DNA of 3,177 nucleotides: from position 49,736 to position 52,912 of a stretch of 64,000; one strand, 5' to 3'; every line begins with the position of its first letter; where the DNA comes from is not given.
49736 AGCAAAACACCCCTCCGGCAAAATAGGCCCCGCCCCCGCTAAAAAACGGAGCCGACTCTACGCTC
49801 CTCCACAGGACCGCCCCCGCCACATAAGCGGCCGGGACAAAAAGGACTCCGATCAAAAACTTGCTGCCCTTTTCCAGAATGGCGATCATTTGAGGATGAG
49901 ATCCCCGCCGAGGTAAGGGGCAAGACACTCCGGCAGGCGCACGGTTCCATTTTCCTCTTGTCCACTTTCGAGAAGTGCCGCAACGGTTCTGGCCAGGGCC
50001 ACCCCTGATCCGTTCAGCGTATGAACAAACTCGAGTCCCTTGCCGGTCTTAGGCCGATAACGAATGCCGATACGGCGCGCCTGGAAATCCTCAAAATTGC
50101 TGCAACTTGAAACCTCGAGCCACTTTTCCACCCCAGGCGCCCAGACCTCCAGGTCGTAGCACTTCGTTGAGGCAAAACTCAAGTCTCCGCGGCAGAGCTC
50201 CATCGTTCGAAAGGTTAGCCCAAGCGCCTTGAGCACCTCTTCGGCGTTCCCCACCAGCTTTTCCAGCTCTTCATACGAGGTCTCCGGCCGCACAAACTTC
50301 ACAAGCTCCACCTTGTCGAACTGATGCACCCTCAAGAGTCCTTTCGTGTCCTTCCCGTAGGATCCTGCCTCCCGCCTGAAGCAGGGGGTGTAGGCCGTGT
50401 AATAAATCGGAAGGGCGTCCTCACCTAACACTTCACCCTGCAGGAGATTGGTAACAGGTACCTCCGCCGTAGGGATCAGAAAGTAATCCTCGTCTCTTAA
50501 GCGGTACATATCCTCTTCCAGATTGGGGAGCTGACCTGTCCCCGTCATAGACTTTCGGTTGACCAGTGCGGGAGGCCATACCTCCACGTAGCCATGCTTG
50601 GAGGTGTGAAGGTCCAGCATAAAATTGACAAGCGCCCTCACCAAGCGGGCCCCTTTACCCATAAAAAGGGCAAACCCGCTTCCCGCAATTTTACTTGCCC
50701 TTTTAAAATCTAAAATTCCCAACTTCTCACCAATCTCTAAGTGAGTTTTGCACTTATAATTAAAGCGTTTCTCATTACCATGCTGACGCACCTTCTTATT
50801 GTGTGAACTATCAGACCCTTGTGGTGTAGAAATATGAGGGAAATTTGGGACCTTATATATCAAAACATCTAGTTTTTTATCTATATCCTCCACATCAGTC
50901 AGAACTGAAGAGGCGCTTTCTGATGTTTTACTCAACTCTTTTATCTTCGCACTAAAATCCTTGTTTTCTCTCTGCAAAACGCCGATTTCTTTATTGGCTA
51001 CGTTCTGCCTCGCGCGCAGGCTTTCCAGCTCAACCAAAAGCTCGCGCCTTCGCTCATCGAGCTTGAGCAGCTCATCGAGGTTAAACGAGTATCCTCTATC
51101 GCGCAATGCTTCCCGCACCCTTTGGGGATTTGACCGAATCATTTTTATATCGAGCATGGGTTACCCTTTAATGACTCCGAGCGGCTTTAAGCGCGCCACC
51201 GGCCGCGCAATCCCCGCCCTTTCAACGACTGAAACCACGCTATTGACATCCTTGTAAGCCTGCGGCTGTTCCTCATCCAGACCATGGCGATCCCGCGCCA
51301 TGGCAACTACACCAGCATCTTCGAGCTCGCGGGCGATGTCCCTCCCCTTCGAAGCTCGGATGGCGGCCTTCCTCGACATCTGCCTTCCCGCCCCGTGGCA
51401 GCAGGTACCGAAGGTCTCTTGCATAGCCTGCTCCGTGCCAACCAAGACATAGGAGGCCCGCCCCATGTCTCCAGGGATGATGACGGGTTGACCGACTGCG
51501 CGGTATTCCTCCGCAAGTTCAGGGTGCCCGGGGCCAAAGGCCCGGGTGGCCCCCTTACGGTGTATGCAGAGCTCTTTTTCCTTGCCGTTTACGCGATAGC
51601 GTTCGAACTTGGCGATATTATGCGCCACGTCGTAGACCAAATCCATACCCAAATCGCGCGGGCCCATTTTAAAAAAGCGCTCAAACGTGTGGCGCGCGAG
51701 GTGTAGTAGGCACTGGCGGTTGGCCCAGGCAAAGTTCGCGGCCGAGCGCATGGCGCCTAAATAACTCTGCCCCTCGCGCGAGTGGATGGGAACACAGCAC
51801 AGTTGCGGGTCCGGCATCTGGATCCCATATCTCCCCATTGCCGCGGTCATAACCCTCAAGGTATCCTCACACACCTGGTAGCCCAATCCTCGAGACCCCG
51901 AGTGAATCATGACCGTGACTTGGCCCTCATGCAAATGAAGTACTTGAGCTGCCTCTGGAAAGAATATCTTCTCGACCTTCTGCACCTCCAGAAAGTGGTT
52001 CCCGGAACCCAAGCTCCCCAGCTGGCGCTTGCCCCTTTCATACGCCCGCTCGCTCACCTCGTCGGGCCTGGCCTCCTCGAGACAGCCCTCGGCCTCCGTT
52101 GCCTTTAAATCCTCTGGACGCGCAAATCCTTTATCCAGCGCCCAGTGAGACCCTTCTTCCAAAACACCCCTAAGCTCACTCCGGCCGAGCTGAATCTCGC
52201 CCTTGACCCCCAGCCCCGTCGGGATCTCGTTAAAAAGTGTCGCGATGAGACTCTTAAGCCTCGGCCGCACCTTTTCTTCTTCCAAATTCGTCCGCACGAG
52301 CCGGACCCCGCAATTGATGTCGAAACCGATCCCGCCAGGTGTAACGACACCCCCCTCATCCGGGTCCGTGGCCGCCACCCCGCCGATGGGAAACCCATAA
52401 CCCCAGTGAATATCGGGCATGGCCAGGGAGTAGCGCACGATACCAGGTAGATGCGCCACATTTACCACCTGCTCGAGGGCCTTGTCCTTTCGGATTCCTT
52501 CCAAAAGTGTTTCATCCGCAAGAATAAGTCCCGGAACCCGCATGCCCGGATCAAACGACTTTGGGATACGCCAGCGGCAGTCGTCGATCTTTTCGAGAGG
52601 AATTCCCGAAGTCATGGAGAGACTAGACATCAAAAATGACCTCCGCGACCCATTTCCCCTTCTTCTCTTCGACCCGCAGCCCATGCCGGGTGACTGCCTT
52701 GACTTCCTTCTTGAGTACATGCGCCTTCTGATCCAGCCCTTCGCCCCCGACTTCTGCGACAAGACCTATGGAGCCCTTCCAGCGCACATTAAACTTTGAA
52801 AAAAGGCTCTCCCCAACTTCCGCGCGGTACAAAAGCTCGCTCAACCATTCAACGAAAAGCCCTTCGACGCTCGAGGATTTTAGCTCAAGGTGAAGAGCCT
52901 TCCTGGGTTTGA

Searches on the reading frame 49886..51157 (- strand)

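Call 89: search_protein_families(library=pfam, proteins=[window:49886-51157:-], max_evalue=0.00001)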
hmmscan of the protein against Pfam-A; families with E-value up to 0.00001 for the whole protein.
window:49886-51157:- (423 aa): 2 families
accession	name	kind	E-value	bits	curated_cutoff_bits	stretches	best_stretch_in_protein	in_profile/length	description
PF00587.30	tRNA-synt_2b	-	1.4e-40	139.7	29.3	1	222-398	8-178/179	tRNA synthetase class II core domain (G, H, P, S and T)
PF02403.27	Seryl_tRNA_N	-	1.3e-25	90.1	28.2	1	1-107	1-108/108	Seryl-tRNA synthetase N-terminal domain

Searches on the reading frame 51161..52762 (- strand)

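Call 89: search_protein_families(library=pfam, proteins=[window:51161-52762:-], max_evalue=0.00001)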
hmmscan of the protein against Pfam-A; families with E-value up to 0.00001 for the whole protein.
window:51161-52762:- (533 aa): 1 family
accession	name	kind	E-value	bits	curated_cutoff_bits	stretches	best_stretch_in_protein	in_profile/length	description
PF01139.22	RtcB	-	1.8e-174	581.4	27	1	98-533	1-426/426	tRNA-splicing ligase RtcB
